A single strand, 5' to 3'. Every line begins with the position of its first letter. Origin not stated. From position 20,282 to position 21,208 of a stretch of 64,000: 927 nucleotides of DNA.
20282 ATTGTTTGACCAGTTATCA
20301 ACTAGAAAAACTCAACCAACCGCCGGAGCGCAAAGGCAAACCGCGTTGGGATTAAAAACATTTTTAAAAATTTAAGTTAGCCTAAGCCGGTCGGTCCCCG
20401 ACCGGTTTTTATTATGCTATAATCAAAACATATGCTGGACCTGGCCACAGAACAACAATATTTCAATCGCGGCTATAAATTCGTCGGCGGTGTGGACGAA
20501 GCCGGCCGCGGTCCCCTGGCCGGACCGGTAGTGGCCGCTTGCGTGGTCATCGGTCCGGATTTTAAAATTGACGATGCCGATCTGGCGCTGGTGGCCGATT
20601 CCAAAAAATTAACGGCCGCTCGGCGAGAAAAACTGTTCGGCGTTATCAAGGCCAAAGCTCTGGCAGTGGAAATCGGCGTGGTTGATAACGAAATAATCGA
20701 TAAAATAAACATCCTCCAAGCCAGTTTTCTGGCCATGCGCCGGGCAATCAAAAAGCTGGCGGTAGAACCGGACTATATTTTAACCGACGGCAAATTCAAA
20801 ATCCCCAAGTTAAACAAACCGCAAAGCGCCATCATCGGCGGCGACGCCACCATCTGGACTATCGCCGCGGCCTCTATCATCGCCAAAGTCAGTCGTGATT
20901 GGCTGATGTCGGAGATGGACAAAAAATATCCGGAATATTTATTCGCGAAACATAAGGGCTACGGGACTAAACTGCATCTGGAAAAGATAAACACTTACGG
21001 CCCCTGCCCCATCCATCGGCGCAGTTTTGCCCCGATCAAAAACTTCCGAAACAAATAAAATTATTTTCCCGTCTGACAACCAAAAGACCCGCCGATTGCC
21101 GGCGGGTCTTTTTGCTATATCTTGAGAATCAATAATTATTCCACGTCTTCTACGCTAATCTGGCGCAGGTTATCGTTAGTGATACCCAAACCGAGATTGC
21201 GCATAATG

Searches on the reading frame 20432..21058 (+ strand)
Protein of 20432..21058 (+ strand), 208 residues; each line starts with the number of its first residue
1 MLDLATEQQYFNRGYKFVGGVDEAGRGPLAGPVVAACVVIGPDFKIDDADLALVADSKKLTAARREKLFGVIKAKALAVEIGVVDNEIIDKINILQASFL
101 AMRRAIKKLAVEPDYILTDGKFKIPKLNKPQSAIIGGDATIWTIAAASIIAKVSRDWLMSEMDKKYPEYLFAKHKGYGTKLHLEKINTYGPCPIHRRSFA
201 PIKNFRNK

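Call 14: find_encoding_contigs(protein=window:20432-21058:+, flank=10000, max_places=6)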
Protein window:20432-21058:+ (208 aa): 12 contigs read that carry it; 6 places shown.
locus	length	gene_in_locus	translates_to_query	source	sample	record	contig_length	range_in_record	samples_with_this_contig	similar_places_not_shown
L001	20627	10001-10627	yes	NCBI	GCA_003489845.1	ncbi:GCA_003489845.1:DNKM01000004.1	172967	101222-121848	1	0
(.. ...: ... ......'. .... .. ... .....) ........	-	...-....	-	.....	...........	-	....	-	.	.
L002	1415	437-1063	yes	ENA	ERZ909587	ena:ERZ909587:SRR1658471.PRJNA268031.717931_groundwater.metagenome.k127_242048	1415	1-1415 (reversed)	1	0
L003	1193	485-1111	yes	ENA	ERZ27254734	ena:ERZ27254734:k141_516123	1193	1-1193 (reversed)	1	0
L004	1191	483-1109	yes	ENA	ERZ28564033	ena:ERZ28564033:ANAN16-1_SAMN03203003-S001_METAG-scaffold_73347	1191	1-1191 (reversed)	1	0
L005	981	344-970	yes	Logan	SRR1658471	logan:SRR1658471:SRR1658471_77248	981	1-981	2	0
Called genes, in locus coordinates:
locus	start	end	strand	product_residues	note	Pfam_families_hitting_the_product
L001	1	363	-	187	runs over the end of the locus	-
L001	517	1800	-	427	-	PF08245:Mur_ligase_M, PF02875:Mur_ligase_C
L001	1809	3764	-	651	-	PF03717:PBP_dimer, PF00905:Transpeptidase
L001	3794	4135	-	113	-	-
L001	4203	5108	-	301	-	PF01209:Ubie_methyltran (weak), PF01795:Methyltransf_5, PF13649:Methyltransf_25 (faint), PF13847:Methyltransf_31 (weak)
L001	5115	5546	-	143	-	PF02381:MraZ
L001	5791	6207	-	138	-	PF00814:TsaD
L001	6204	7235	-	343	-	PF01207:Dus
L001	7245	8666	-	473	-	PF01406:tRNA-synt_1e, PF09334:tRNA-synt_1g (faint)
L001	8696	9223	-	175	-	-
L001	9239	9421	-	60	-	-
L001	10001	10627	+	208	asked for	PF01351:RNase_HII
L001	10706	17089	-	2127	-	PF07210:DUF1416 (faint), PF13205:Big_5, PF13715:CarbopepD_reg_2 (faint), PF13620:CarboxypepD_reg, PF00041:fn3 (weak)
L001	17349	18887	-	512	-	-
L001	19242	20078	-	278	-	-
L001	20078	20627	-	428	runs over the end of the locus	PF01943:Polysacc_synt, PF13440:Polysacc_synt_3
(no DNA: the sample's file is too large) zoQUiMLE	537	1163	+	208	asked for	PF01351:RNase_HII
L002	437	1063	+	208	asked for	PF01351:RNase_HII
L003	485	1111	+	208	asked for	PF01351:RNase_HII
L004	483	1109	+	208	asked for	PF01351:RNase_HII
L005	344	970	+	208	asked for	PF01351:RNase_HII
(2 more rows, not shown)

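Call 51: find_encoding_contigs(protein=window:20432-21058:+, flank=10000, max_places=10)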
Protein window:20432-21058:+ (208 aa): 12 contigs read that carry it; 6 places shown.
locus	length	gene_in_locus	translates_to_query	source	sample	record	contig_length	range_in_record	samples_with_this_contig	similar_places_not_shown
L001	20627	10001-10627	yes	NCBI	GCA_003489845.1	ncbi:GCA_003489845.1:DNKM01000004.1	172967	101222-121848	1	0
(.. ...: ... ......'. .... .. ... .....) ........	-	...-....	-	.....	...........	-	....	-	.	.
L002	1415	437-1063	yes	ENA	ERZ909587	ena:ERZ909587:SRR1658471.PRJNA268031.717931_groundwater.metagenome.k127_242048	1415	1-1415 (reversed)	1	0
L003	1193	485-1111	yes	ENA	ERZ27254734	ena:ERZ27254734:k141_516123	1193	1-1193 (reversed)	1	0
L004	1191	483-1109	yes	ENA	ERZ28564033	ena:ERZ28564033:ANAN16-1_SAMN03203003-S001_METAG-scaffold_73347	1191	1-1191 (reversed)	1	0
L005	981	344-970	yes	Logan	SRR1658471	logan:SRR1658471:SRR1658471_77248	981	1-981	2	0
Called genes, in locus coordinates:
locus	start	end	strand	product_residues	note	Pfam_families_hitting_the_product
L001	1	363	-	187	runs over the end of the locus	-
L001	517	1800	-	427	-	PF08245:Mur_ligase_M, PF02875:Mur_ligase_C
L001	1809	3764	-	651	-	PF03717:PBP_dimer, PF00905:Transpeptidase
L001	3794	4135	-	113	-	-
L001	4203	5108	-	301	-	PF01209:Ubie_methyltran (weak), PF01795:Methyltransf_5, PF13649:Methyltransf_25 (faint), PF13847:Methyltransf_31 (weak)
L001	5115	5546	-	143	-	PF02381:MraZ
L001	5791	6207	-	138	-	PF00814:TsaD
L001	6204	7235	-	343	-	PF01207:Dus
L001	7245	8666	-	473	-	PF01406:tRNA-synt_1e, PF09334:tRNA-synt_1g (faint)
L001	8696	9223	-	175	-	-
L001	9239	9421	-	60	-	-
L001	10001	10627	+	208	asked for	PF01351:RNase_HII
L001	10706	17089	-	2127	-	PF07210:DUF1416 (faint), PF13205:Big_5, PF13715:CarbopepD_reg_2 (faint), PF13620:CarboxypepD_reg, PF00041:fn3 (weak)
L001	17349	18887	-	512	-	-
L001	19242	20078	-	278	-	-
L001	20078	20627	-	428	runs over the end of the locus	PF01943:Polysacc_synt, PF13440:Polysacc_synt_3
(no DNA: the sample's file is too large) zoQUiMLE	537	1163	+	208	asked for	PF01351:RNase_HII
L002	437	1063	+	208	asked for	PF01351:RNase_HII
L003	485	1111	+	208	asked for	PF01351:RNase_HII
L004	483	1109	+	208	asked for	PF01351:RNase_HII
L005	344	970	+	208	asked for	PF01351:RNase_HII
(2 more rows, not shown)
